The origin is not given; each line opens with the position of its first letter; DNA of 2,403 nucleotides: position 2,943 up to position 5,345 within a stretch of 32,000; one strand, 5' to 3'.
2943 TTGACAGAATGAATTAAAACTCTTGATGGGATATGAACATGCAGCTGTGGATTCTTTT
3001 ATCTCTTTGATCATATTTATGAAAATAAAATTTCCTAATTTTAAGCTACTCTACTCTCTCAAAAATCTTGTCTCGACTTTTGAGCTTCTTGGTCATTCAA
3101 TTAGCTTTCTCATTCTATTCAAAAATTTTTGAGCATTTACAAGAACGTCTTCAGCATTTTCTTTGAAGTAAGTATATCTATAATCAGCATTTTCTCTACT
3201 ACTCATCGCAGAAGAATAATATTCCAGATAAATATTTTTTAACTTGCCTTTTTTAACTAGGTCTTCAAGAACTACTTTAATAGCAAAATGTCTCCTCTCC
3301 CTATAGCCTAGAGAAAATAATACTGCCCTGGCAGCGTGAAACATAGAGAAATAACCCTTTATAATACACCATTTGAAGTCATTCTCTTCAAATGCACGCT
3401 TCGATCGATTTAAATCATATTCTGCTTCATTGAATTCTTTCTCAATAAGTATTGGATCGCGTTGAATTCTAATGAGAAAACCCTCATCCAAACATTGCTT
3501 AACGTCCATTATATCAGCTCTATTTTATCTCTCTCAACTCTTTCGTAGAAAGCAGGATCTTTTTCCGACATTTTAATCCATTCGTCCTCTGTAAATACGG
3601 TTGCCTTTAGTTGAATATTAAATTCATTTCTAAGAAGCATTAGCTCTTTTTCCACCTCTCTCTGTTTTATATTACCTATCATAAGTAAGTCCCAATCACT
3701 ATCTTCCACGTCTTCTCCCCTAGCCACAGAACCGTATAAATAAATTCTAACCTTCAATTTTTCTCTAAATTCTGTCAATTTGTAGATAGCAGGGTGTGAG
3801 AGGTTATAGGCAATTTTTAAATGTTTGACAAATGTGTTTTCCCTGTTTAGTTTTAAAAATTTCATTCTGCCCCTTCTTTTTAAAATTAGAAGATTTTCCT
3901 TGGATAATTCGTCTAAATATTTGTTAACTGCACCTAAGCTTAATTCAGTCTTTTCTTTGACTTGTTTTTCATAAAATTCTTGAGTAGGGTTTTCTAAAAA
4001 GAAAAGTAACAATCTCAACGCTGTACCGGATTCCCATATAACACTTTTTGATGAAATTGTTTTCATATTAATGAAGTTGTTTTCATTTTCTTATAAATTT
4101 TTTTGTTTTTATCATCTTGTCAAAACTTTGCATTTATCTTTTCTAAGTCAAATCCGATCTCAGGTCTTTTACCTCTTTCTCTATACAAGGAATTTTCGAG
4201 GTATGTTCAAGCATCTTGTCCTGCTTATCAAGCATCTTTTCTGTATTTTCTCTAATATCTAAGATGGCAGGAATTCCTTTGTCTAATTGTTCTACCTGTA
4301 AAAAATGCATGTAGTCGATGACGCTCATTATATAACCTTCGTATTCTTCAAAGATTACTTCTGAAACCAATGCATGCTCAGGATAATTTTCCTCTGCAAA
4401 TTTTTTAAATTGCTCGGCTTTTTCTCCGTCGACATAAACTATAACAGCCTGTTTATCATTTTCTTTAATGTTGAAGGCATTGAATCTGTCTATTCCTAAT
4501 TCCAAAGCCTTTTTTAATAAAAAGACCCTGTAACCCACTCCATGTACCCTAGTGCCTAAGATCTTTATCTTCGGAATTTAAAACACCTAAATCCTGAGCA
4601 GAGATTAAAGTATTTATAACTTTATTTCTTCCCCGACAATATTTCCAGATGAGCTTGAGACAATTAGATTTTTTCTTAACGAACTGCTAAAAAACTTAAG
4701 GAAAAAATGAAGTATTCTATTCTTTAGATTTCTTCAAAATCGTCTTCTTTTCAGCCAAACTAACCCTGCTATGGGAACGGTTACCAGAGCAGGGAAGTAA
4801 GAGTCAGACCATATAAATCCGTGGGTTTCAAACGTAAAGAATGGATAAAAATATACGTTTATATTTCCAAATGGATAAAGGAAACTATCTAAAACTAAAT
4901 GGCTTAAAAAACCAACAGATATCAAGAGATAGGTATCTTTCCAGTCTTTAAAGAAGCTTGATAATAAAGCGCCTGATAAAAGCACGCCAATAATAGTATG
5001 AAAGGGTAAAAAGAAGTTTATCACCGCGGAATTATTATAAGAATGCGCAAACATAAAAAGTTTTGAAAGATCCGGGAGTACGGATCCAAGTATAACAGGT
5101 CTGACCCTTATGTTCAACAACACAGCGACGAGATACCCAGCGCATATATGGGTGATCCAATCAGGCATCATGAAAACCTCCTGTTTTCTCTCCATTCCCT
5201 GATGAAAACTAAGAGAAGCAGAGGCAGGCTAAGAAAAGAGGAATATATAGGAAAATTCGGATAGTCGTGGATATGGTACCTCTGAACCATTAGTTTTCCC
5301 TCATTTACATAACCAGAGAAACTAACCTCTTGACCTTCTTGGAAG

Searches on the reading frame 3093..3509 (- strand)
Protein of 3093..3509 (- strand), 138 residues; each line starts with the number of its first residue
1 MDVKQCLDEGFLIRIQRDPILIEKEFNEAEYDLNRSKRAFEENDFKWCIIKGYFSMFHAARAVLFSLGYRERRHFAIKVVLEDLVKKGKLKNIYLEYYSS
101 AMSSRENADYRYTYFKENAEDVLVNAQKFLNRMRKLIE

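Call 36: search_protein_families(library=pfam, proteins=[window:3093-3509:-], max_evalue=0.001)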
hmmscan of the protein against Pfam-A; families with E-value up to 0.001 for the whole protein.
window:3093-3509:- (138 aa): 1 family
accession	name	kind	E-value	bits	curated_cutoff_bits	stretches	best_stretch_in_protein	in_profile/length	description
PF05168.19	HEPN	-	9.2e-15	55.3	22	1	26-135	5-116/117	HEPN domain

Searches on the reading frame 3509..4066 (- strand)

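Call 36: search_protein_families(library=pfam, proteins=[window:3509-4066:-], max_evalue=0.001)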
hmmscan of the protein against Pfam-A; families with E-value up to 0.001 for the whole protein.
window:3509-4066:- (185 aa): 2 families
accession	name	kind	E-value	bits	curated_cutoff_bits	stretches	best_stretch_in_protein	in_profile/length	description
PF01909.29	NTP_transf_2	-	7.1e-08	33.2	21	1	98-149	6-47/93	Nucleotidyltransferase domain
PF18765.7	Polbeta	-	1.3e-06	28.9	26.9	1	107-174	15-77/93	Polymerase beta, Nucleotidyltransferase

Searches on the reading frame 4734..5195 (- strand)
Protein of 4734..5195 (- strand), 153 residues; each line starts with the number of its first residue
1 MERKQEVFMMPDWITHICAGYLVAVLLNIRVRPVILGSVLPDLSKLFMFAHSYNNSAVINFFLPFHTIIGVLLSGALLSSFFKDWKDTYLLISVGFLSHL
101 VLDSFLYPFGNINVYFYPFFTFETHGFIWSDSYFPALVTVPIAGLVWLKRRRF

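Call 36: search_protein_families(library=pfam, proteins=[window:4734-5195:-], max_evalue=0.001)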
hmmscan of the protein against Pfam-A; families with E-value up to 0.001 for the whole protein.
window:4734-5195:- (153 aa): 2 families
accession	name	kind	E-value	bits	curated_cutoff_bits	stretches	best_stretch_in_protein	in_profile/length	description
PF04307.19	YdjM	-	4.2e-07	30.1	29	1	12-141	2-144/176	YdjM inner membrane protein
PF00882.24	Zn_dep_PLPC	-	0.00018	21.9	26.8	1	30-106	25-96/167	Zinc dependent phospholipase C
